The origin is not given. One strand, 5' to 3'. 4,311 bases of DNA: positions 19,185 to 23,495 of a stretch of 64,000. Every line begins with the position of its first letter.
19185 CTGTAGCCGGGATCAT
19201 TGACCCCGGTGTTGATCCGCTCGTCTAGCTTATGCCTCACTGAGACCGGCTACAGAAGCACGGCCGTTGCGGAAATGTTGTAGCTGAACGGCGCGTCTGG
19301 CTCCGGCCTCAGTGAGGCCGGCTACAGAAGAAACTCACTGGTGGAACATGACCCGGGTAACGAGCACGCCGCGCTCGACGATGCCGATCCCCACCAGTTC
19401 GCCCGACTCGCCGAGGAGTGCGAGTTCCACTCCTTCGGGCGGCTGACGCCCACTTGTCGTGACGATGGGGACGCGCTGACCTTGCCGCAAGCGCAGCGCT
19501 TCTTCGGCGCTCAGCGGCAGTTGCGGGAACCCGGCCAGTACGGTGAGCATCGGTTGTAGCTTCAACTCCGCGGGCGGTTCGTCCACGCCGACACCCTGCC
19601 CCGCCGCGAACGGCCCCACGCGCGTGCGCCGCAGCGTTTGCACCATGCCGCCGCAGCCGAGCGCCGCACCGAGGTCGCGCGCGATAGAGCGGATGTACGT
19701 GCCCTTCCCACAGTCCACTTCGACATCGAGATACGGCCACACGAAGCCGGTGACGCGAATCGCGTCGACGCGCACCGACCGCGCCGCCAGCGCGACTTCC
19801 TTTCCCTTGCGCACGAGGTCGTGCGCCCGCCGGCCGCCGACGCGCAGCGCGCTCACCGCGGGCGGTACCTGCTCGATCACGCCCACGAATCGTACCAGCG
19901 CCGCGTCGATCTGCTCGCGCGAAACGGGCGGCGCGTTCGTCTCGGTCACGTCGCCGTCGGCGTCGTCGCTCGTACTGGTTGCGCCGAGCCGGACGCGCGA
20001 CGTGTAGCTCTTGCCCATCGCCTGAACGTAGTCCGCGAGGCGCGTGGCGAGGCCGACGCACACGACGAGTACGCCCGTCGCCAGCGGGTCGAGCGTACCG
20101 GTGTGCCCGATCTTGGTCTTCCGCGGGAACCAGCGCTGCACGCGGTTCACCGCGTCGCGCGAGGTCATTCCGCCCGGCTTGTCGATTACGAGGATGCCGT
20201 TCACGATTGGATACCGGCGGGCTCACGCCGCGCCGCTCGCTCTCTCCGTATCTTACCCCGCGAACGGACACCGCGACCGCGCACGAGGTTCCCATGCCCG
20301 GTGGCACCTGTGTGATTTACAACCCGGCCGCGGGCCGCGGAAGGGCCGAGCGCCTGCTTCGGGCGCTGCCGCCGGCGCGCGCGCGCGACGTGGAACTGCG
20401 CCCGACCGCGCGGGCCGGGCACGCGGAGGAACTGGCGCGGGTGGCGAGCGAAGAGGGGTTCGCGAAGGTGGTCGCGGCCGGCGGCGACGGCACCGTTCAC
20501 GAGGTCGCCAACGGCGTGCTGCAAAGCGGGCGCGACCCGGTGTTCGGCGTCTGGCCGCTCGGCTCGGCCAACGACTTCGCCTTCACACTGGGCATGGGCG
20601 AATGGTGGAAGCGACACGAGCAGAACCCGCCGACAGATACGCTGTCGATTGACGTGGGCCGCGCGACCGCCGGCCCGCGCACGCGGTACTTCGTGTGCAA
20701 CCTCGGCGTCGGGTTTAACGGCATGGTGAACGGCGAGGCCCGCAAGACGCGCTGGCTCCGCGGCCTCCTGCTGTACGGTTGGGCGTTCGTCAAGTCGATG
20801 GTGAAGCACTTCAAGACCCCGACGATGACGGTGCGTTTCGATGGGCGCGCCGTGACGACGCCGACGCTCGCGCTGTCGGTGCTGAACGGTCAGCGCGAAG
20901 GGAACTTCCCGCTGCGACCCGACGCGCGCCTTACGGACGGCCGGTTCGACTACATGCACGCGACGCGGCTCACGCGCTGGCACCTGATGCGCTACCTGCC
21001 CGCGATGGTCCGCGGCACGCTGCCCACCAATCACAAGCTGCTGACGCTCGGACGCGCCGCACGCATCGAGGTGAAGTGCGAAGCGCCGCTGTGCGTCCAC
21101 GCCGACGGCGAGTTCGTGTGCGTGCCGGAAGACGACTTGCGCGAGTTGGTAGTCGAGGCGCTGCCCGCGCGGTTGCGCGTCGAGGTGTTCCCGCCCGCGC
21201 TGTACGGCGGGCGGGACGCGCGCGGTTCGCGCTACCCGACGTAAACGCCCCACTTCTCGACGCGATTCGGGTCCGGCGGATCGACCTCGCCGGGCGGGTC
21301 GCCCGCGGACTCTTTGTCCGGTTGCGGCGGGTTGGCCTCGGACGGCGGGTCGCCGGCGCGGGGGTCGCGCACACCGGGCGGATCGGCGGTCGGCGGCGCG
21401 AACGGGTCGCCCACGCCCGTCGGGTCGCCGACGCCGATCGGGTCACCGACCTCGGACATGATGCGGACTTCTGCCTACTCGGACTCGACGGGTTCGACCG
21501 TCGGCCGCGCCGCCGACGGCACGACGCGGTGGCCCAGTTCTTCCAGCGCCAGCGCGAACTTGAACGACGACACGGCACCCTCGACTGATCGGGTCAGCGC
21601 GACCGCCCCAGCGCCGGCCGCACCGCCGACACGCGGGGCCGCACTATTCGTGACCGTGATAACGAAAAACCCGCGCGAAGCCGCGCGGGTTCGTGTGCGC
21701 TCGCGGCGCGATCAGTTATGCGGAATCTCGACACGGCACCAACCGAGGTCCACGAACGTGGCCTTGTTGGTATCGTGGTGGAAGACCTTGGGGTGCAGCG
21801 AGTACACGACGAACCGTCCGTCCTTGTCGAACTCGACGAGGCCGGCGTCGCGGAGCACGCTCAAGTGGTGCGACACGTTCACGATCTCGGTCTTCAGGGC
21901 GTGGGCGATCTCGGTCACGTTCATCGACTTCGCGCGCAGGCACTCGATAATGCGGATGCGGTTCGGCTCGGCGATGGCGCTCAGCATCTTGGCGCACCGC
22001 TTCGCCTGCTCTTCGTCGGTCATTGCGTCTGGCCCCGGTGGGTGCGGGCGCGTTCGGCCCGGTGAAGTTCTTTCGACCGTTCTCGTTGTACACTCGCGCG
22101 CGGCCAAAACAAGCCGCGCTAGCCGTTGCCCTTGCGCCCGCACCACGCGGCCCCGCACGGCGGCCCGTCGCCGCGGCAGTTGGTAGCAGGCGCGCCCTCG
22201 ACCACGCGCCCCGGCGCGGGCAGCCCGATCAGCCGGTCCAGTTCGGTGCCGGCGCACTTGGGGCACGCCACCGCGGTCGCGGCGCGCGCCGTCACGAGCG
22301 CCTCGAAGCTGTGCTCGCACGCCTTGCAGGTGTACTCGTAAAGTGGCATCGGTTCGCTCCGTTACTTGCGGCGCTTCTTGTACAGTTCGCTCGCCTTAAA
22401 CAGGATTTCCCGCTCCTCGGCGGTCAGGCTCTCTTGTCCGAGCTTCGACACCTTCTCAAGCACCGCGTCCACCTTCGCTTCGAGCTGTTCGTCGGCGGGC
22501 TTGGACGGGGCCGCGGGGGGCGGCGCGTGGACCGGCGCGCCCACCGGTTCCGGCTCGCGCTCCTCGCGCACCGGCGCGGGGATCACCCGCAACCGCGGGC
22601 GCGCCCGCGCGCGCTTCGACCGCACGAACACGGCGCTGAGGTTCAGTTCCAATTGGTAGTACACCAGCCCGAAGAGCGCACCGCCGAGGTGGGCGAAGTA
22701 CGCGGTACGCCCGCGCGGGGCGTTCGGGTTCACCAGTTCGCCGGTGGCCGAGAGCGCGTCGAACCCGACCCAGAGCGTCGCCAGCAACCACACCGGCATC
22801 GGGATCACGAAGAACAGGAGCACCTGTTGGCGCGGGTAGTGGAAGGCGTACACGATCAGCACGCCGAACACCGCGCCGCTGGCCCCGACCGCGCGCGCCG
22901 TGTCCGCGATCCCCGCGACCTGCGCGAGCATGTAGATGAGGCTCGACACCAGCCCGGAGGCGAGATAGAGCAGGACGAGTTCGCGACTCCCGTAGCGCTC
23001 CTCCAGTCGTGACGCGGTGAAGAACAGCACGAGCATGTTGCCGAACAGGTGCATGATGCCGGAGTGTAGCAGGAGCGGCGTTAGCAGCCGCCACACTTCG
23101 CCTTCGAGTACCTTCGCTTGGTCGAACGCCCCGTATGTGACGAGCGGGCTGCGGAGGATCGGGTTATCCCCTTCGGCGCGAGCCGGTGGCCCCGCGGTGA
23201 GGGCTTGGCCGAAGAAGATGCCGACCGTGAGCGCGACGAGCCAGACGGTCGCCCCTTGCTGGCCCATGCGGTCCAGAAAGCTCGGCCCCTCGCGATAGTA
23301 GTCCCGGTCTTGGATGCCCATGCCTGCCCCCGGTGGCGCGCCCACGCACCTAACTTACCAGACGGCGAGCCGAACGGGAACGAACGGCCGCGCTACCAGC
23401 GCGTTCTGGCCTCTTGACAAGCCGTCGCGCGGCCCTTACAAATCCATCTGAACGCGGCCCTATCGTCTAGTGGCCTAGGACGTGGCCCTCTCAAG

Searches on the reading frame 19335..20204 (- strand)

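Call 64: search_protein_families(library=pfam, proteins=[window:19335-20204:-], max_evalue=0.00001)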
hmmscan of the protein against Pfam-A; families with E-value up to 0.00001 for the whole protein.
window:19335-20204:- (289 aa): 3 families
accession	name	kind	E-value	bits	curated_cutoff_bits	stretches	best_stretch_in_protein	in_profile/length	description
PF01509.24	TruB_N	-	3e-48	164.4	27.3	1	28-171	5-149/149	TruB family pseudouridylate synthase (N terminal domain)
PF16198.10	TruB_C_2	-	2.8e-10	40.6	29.3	1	172-203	1-32/66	tRNA pseudouridylate synthase B C-terminal domain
PF09157.17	TruB-C_2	-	1.1e-06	28.9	21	1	227-286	1-56/57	Pseudouridine synthase II TruB, C-terminal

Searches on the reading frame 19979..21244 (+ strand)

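Call 64: search_protein_families(library=pfam, proteins=[window:19979-21244:+], max_evalue=0.00001)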
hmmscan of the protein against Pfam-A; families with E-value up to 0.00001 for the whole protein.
window:19979-21244:+ (421 aa): 2 families
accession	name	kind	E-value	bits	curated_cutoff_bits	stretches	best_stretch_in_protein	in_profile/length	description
PF00781.29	DAGK_cat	-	1.4e-26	92.9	23.6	1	111-209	3-105/125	Diacylglycerol kinase catalytic domain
PF19279.4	YegS_C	-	3.3e-18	66.4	27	1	243-400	4-155/158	YegS C-terminal NAD kinase beta sandwich-like domain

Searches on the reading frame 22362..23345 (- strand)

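Call 64: search_protein_families(library=pfam, proteins=[window:22362-23345:-], max_evalue=0.00001)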
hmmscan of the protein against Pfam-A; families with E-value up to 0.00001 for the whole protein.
window:22362-23345:- (327 aa): 1 family
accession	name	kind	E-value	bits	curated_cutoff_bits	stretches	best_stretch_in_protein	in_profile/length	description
PF01694.28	Rhomboid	-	2.5e-31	109.2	22.6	1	82-230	2-137/143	Rhomboid domain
